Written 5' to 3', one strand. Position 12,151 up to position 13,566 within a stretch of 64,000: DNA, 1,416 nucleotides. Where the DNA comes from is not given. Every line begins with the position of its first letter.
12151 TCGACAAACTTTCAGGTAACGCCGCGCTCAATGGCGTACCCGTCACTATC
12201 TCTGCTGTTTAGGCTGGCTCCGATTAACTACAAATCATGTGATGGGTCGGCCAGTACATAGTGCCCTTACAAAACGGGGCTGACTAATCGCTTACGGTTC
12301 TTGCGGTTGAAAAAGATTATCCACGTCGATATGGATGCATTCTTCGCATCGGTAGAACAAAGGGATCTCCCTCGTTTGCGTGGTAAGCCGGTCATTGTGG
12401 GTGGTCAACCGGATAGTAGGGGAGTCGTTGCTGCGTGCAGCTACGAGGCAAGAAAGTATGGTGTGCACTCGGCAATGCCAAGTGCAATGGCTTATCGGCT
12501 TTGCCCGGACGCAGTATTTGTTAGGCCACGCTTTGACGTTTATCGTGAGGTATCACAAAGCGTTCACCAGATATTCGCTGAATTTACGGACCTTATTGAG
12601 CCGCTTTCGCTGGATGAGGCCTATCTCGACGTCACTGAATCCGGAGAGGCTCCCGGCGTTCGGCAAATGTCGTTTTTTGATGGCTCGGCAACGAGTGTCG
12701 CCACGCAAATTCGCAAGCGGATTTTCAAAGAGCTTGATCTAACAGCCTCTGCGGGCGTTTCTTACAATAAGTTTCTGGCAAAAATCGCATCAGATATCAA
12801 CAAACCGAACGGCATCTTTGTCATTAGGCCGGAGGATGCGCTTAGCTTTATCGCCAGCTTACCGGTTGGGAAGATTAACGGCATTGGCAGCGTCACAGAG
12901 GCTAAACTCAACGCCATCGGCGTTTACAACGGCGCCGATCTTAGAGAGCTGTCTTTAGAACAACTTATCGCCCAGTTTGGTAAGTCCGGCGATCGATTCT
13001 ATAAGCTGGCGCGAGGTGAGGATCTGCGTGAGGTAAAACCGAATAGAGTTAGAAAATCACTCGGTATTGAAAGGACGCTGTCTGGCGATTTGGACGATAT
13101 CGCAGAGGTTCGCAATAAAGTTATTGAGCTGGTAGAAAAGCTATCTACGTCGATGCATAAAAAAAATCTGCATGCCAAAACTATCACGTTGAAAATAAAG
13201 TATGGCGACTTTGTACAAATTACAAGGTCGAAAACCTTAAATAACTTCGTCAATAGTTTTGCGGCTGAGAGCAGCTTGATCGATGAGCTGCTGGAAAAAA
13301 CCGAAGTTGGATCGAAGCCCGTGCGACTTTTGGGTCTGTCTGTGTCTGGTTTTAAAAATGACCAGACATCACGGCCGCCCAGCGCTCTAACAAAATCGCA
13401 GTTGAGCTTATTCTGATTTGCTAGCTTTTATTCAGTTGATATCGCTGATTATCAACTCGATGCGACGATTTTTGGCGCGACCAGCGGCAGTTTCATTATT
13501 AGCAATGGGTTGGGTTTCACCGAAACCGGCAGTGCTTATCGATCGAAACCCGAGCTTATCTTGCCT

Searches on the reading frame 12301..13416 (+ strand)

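Call 42: search_protein_families(library=pfam, proteins=[window:12301-13416:+], max_evalue=0.00001)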
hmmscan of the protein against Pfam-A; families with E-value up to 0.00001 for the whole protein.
window:12301-13416:+ (371 aa): 4 families
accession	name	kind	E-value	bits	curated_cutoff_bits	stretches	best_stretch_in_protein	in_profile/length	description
PF00817.25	IMS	-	2.1e-52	177.4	23.2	1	9-165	1-148/148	impB/mucB/samB family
PF11799.13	IMS_C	-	8.5e-23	81.3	20.7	1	251-355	1-103/109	impB/mucB/samB family C-terminal domain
PF11798.14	IMS_HHH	-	5.1e-08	33.1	24.4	1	177-208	1-32/32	IMS family HHH motif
PF21999.2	IMS_HHH_1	-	5.4e-08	33.6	27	1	194-241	5-53/53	DNA polymerase-iota, thumb domain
